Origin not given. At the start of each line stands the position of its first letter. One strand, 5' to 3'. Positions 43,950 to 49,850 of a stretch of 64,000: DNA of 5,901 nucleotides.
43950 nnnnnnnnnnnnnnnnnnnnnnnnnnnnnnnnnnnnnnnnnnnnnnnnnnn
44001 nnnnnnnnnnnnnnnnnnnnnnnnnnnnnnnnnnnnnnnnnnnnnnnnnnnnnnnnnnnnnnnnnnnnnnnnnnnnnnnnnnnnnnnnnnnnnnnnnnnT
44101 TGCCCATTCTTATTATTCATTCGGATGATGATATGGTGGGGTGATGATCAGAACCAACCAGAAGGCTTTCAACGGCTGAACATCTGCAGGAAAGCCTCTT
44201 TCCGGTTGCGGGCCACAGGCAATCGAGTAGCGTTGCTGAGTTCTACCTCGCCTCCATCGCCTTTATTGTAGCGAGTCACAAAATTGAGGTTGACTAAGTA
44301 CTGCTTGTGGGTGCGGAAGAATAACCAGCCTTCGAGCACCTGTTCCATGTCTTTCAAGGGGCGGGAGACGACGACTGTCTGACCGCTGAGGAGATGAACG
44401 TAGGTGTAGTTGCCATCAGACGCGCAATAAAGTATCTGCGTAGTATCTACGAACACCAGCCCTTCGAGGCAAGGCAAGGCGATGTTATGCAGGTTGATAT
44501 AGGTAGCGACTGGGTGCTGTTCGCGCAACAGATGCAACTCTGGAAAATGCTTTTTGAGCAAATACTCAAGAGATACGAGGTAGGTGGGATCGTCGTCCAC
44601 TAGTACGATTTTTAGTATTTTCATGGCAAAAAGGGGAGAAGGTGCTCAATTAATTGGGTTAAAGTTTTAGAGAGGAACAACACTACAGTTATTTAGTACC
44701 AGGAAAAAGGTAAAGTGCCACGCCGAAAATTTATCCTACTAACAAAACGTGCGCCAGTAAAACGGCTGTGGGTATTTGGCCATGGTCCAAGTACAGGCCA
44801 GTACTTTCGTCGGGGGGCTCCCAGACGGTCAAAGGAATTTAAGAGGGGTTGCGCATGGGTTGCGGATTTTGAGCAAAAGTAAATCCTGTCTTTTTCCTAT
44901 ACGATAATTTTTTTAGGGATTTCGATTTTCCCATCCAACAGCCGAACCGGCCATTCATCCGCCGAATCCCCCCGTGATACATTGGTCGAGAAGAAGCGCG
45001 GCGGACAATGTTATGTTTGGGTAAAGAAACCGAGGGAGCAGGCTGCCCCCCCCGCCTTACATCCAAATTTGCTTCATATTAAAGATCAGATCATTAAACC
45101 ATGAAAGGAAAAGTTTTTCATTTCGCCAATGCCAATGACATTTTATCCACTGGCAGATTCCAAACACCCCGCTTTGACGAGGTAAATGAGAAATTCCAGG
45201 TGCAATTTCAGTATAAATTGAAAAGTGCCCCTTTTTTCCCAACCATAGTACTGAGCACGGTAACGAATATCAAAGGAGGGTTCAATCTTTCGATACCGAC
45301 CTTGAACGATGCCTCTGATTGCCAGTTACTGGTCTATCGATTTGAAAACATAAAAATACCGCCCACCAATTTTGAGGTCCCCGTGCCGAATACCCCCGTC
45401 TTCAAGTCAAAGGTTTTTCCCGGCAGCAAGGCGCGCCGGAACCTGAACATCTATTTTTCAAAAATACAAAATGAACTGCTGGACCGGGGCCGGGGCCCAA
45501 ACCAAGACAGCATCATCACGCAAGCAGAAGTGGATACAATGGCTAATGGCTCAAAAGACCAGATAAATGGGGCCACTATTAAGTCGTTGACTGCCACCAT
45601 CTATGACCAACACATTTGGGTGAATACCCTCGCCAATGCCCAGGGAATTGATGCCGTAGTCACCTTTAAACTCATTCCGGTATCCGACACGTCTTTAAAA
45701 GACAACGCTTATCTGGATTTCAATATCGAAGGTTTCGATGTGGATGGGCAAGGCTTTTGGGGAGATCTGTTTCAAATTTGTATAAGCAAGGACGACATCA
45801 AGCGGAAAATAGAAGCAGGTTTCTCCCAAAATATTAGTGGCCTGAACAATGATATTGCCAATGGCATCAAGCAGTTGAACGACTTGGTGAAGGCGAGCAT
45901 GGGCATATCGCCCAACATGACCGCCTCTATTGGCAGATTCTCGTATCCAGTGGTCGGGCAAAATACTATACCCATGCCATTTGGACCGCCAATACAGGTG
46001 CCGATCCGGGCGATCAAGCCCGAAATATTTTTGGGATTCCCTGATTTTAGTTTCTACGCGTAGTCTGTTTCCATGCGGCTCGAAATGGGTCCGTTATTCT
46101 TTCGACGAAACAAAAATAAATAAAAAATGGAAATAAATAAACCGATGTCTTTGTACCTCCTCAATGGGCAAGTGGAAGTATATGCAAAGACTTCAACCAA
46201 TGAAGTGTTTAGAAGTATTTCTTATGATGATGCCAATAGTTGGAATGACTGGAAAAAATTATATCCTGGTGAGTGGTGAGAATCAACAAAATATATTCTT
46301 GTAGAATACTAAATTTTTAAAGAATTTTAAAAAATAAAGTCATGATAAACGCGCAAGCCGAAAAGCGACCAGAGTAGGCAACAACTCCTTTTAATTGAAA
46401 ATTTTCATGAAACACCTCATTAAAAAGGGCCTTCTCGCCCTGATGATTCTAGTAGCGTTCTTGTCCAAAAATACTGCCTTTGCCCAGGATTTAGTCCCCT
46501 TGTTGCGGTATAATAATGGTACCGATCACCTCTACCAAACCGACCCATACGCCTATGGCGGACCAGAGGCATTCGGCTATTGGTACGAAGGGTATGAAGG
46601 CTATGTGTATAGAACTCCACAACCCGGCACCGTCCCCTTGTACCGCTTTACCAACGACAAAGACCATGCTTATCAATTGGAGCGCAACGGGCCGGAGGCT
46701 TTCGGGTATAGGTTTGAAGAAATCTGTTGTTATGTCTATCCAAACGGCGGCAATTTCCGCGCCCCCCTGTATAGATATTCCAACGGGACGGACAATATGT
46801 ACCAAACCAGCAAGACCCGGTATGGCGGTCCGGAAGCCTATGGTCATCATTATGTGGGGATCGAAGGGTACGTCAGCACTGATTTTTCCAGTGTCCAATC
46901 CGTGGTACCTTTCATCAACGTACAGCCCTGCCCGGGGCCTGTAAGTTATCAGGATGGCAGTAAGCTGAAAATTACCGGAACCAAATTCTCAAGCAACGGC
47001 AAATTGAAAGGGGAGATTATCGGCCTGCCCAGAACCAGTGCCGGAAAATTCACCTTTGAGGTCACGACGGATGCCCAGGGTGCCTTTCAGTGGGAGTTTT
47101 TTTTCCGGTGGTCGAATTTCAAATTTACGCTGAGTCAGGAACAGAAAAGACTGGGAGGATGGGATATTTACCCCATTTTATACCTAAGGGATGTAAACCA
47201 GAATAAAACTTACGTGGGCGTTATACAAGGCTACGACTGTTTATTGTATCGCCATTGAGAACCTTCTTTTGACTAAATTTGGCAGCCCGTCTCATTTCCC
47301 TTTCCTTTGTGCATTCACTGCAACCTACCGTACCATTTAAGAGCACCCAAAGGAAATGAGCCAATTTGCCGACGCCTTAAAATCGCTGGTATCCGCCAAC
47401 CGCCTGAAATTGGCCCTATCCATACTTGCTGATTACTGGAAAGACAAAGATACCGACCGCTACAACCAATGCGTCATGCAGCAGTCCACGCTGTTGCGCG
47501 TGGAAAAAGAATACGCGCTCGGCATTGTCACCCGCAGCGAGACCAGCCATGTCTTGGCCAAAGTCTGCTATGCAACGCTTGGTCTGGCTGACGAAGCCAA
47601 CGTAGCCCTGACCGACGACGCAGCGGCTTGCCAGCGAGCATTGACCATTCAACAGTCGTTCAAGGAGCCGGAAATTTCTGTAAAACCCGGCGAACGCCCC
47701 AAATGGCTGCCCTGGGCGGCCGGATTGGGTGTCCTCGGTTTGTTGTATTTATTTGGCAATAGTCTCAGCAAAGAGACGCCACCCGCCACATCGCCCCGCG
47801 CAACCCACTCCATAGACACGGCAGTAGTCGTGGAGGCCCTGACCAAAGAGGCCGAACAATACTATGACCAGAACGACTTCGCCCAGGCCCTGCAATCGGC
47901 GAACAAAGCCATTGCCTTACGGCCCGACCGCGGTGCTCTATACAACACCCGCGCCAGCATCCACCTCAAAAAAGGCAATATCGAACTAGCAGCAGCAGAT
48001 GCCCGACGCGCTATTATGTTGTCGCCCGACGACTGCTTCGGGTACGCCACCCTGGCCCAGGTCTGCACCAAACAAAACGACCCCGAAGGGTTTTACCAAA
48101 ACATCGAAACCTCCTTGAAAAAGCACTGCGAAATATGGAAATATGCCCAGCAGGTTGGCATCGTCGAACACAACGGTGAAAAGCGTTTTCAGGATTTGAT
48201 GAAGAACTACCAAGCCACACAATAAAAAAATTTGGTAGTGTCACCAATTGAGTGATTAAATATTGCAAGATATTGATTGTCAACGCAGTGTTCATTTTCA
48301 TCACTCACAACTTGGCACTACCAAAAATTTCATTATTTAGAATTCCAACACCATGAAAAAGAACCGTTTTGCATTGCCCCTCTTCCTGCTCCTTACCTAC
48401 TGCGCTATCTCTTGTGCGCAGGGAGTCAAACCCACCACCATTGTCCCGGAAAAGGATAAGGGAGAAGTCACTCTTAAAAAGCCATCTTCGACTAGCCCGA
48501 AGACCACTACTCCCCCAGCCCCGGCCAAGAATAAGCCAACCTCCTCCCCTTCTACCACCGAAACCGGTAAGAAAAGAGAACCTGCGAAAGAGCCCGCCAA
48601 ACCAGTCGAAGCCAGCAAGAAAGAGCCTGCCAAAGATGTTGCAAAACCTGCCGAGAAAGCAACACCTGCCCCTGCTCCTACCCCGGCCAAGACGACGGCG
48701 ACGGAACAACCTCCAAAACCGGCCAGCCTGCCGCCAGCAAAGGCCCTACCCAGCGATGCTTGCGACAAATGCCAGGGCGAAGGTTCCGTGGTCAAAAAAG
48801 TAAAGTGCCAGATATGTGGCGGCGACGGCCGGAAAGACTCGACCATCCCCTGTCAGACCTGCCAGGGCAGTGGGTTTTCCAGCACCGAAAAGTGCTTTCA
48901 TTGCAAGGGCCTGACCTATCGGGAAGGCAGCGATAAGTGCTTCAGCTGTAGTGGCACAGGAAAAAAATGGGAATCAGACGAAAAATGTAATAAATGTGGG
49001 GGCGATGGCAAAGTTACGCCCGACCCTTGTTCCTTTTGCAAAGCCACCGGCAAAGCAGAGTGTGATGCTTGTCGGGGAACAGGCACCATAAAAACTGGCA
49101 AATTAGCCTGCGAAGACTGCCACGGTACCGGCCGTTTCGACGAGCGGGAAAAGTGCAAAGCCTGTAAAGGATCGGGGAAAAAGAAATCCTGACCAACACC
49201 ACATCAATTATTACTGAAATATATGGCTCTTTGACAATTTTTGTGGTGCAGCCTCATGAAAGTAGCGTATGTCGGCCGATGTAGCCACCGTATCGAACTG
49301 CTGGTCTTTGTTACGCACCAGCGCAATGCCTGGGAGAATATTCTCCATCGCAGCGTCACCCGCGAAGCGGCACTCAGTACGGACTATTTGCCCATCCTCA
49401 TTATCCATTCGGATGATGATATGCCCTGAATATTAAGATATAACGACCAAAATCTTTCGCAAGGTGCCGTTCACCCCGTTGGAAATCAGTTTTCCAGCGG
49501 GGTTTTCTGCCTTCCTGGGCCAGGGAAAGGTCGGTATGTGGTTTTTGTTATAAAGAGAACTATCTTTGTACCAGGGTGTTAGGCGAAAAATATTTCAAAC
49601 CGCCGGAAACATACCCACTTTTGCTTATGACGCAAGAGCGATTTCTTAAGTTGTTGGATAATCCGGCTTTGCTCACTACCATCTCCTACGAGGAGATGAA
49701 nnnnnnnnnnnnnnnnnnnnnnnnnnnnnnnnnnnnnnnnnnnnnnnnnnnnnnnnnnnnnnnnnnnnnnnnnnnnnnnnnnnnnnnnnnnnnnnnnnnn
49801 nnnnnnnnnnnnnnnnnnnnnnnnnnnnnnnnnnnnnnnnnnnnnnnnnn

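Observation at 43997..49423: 5.1-kb orphan-gene island bracketed by a 139-bp direct repeat of a gene 3' end; all six differences are synonymous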

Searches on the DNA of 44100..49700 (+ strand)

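Call 67: search_rna_families(source=window, start=44100, end=49700, threshold=evalue, max_evalue=0.1, show_alignments=1)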
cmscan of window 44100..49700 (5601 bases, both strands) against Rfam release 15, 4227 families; matches with E-value up to 0.1: 1.
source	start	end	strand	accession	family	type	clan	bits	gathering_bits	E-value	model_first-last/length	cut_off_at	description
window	46348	46380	+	RF02914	DUF805b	Cis-reg;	CL00115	36.8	35.6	7.5e-08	1-35/35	no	DUF805b RNA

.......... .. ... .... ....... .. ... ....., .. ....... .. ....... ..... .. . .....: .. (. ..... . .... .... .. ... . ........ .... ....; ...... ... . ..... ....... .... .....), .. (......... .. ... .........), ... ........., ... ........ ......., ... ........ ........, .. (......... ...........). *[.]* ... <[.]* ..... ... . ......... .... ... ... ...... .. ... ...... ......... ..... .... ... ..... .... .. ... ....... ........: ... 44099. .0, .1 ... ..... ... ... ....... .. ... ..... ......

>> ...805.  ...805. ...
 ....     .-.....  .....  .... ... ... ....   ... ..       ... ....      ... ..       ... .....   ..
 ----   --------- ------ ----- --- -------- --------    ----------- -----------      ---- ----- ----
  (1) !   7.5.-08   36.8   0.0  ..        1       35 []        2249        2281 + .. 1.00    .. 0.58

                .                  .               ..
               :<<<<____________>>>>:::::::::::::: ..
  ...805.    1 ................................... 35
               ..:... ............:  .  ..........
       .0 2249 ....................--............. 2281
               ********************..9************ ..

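Call 77: search_dna_similar(query=window:44147-49284:+, collection=plasmids, mode=distant, max_rows=8)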
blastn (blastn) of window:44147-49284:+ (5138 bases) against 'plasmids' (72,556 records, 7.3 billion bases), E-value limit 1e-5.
No match.

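Call 78: search_dna_similar(query=window:44147-49284:+, collection=phages, mode=distant, max_rows=8)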
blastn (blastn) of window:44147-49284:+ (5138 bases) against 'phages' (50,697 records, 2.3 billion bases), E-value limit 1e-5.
No match.

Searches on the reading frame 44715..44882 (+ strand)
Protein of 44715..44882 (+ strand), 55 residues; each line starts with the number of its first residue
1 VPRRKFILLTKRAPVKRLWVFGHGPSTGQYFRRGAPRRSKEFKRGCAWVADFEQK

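Call 62: search_protein_families(library=pfam, proteins=[window:44715-44882:+], max_evalue=1)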
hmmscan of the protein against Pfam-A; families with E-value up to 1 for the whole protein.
window:44715-44882:+ (55 aa): 0 families

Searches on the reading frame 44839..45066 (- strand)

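Call 62: search_protein_families(library=pfam, proteins=[window:44839-45066:-], max_evalue=1)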
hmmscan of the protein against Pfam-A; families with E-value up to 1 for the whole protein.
window:44839-45066:- (75 aa): 1 family
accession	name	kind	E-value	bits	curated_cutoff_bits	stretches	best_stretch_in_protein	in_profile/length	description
PF25025.1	EF-Ts_N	-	0.016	15.6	33.2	1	43-65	9-29/60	Elongation factor Ts, mitochondrial, N-terminal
